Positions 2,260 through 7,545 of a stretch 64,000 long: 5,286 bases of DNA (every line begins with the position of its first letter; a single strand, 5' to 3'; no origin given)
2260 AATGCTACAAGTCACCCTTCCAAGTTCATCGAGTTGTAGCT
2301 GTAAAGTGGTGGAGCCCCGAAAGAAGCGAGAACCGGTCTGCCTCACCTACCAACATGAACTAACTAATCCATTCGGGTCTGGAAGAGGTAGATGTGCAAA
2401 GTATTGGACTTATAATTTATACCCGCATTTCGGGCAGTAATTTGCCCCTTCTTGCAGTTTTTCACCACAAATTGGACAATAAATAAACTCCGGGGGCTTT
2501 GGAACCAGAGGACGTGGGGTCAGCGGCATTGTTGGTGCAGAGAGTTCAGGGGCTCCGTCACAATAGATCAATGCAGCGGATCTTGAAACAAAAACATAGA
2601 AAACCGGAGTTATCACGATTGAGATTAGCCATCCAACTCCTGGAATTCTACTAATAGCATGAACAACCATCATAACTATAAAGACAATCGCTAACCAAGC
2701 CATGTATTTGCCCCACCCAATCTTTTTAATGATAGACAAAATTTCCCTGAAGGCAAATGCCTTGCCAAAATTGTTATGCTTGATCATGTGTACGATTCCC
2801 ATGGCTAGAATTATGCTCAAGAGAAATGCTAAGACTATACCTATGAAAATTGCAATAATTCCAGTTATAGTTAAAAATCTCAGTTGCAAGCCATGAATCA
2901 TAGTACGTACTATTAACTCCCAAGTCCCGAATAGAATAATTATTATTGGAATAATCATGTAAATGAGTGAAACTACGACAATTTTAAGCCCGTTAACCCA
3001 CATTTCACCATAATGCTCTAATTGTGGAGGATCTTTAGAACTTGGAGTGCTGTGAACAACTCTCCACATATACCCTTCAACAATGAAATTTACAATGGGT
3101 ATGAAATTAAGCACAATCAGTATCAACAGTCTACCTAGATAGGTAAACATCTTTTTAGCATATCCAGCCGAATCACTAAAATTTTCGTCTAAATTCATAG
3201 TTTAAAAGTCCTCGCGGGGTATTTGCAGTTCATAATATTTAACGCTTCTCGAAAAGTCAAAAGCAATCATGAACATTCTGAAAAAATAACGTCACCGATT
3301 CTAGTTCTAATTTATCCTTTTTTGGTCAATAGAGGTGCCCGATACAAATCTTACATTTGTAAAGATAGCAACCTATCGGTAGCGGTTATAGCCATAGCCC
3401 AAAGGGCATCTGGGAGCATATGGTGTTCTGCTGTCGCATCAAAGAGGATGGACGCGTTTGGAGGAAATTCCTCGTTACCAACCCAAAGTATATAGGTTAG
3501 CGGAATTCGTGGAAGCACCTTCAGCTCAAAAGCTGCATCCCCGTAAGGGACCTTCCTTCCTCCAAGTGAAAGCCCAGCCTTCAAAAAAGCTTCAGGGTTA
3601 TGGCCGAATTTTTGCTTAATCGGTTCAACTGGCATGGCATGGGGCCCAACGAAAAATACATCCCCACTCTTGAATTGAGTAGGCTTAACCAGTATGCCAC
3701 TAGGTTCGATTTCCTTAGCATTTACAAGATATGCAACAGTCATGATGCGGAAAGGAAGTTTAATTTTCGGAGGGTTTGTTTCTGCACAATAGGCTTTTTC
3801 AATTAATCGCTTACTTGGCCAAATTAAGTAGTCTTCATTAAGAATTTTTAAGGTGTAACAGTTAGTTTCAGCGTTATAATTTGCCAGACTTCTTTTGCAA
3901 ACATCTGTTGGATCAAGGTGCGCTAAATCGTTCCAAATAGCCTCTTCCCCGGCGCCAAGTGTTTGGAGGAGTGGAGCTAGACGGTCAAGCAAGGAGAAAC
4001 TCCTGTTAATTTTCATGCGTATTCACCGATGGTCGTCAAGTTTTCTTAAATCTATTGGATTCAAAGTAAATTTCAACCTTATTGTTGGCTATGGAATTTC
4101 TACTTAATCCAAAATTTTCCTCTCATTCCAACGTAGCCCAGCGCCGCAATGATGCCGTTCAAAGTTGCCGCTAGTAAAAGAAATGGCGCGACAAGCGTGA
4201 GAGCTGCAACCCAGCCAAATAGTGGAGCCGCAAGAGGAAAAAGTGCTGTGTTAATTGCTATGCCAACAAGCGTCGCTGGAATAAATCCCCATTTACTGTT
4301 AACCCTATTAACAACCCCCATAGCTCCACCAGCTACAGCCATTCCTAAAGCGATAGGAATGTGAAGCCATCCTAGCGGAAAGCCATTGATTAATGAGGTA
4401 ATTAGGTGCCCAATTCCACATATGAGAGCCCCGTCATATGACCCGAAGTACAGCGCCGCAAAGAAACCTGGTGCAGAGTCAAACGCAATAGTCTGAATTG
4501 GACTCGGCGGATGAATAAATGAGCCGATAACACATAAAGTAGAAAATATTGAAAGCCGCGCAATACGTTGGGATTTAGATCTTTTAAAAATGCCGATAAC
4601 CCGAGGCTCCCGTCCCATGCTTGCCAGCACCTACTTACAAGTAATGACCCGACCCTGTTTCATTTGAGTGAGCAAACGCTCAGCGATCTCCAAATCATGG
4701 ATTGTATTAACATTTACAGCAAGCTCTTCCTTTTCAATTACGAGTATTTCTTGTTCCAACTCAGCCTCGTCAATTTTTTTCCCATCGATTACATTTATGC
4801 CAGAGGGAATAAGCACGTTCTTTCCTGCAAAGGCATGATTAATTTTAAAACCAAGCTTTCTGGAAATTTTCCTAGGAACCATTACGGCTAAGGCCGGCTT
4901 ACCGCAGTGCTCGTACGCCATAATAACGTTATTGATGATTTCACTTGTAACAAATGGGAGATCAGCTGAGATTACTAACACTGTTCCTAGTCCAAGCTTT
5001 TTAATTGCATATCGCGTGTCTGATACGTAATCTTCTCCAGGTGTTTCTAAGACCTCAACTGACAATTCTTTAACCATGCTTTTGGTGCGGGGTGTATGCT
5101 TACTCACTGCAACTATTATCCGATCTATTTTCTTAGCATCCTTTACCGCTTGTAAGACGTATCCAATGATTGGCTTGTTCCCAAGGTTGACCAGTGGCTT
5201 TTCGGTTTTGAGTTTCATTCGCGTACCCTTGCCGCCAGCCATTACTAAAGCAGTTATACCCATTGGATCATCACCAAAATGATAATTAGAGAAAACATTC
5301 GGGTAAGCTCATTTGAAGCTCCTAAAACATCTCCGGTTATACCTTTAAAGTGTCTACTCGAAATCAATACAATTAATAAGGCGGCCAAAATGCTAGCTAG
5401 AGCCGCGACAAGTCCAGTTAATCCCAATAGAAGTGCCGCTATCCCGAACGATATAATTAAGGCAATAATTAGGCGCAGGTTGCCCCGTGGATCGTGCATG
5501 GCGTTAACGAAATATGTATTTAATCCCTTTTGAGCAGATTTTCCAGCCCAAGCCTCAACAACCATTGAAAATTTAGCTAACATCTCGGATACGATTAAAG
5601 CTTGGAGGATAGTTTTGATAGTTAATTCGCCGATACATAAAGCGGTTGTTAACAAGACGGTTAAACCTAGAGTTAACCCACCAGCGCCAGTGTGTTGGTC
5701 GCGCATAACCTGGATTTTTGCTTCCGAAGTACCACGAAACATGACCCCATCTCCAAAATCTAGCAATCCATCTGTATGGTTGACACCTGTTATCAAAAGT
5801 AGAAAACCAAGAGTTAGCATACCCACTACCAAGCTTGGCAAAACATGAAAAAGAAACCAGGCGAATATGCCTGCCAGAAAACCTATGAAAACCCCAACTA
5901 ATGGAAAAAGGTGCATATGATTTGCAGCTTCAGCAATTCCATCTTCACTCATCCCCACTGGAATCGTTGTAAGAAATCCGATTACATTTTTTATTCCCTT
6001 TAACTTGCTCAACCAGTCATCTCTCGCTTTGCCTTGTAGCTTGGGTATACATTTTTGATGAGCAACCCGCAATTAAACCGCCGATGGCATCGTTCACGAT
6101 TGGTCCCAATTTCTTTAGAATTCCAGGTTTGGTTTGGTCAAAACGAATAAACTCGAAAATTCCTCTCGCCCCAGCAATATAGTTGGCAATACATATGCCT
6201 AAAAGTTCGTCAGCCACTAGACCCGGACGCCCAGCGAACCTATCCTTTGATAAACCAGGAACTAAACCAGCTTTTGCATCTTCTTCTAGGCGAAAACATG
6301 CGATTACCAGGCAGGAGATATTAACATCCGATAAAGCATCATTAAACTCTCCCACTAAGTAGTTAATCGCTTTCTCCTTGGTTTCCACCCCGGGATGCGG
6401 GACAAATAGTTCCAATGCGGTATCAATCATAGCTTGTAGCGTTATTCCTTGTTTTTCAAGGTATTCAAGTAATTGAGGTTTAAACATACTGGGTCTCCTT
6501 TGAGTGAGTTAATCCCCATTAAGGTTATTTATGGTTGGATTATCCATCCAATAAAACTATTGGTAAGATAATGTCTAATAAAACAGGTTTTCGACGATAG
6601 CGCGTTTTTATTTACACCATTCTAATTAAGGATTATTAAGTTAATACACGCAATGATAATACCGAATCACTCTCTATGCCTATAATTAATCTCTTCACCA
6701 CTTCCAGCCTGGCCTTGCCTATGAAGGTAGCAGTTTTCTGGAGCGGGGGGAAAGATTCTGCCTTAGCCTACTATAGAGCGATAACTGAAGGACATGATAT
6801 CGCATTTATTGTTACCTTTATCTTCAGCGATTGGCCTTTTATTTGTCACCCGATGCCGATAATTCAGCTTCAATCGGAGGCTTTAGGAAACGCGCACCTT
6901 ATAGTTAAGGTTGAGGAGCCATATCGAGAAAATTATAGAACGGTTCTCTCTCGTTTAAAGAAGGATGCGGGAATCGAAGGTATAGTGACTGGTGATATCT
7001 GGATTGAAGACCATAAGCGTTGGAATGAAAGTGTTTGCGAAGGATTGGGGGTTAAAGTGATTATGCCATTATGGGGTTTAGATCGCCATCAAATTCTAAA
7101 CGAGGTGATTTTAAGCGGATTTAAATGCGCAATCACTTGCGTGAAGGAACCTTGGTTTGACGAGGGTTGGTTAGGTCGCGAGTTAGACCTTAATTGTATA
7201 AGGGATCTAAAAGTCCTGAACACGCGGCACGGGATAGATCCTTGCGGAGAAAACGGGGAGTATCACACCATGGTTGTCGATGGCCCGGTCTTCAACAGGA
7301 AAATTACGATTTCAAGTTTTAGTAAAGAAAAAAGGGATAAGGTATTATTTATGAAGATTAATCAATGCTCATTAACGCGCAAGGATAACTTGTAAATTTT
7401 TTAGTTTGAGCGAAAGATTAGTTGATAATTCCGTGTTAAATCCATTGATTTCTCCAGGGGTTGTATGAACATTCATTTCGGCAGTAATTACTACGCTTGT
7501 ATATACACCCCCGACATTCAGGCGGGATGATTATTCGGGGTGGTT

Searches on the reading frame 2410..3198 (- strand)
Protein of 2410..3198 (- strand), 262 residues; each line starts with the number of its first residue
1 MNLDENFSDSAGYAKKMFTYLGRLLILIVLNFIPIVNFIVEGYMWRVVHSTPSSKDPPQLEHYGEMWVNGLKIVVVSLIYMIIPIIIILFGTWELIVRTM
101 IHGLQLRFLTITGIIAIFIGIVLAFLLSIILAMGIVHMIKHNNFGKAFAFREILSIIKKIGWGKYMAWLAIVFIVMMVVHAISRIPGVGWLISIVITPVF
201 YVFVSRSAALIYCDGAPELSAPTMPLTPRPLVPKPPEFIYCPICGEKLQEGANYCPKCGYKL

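Call 72: search_protein_families(library=pfam, proteins=[window:2410-3198:-], max_evalue=0.00001)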
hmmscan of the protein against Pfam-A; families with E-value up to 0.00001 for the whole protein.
window:2410-3198:- (262 aa): 3 families
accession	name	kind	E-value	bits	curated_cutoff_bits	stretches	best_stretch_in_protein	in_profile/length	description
PF13197.11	DUF4013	-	7.2e-27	94.7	26.9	1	27-182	2-162/168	Protein of unknown function (DUF4013)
PF13248.11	Zn_ribbon_3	-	1.2e-08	34.6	27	1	238-262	2-26/26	zinc-ribbon domain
PF13240.11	Zn_Ribbon_1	-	1.6e-07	31.3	25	1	240-262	1-23/23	zinc-ribbon domain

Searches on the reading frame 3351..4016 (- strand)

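Call 72: search_protein_families(library=pfam, proteins=[window:3351-4016:-], max_evalue=0.00001)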
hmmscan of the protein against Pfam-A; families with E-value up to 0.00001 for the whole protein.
window:3351-4016:- (221 aa): 1 family
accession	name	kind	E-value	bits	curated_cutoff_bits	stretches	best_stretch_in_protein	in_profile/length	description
PF12654.12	DUF3786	-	2.5e-41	141.6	27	1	35-211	1-172/176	Domain of unknown function (DUF3786)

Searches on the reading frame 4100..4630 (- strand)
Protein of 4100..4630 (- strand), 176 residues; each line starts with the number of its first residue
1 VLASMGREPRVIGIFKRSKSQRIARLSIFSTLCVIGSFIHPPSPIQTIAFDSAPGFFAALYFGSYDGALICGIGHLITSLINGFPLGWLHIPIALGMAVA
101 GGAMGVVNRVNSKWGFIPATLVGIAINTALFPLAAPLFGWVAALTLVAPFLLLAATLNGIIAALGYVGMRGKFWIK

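Call 72: search_protein_families(library=pfam, proteins=[window:4100-4630:-], max_evalue=0.00001)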
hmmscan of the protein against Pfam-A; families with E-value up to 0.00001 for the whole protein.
window:4100-4630:- (176 aa): 1 family
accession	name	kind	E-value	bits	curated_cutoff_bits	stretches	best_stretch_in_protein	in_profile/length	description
PF12822.12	ECF_trnsprt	-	3.3e-11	43.9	30.7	1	21-164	1-163/169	ECF transporter, substrate-specific component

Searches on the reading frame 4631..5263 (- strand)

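Call 72: search_protein_families(library=pfam, proteins=[window:4631-5263:-], max_evalue=0.00001)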
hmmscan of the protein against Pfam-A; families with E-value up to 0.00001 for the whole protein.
window:4631-5263:- (210 aa): 4 families
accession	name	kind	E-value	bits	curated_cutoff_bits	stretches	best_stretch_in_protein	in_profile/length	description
PF12804.13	NTP_transf_3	-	5.4e-18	66.1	27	1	5-128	1-122/160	MobA-like NTP transferase domain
PF01128.25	IspD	-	6e-13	49.5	27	1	3-129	1-130/221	2-C-methyl-D-erythritol 4-phosphate cytidylyltransferase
PF02348.25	CTP_transf_3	-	2.1e-12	47.8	22.6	1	21-120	15-117/217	Cytidylyltransferase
PF00483.29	NTP_transferase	-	6.4e-07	29.6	21.2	1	5-70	2-72/245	Nucleotidyl transferase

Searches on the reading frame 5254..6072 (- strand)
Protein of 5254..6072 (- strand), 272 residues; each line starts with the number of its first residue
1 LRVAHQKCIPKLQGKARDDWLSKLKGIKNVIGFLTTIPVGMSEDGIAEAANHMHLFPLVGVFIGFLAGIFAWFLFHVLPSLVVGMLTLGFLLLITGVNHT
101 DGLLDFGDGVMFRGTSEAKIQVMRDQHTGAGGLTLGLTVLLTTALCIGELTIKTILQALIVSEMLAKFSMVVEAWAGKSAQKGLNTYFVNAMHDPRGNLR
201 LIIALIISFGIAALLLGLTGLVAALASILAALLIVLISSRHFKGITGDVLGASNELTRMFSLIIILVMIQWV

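Call 72: search_protein_families(library=pfam, proteins=[window:5254-6072:-], max_evalue=0.00001)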
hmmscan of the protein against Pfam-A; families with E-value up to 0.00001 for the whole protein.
window:5254-6072:- (272 aa): 1 family
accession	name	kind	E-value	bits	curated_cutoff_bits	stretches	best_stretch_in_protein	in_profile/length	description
PF02654.20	CobS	-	1.3e-41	143.5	23.2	1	31-262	2-206/207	Cobalamin-5-phosphate synthase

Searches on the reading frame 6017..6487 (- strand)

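Call 72: search_protein_families(library=pfam, proteins=[window:6017-6487:-], max_evalue=0.00001)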
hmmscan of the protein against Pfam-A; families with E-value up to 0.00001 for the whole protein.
window:6017-6487:- (156 aa): 1 family
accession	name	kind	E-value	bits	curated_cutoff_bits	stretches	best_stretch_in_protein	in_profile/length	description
PF04608.18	PgpA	-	1.5e-06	28.6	28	1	90-147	71-140/141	Phosphatidylglycerophosphatase A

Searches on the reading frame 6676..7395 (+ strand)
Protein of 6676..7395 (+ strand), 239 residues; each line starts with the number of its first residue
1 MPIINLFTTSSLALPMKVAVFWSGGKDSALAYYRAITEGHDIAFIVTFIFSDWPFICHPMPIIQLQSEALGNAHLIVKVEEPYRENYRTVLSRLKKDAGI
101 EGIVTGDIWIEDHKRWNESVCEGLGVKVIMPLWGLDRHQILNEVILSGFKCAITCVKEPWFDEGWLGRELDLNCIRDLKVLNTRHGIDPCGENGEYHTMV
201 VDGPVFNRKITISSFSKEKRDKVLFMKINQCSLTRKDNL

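Call 72: search_protein_families(library=pfam, proteins=[window:6676-7395:+], max_evalue=0.00001)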
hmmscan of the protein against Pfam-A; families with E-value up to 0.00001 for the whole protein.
window:6676-7395:+ (239 aa): 1 family
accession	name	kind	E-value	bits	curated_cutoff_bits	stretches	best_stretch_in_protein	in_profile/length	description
PF01902.24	Diphthami_syn_2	-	1.2e-50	172.5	23.2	1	16-231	1-217/219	Diphthamide synthase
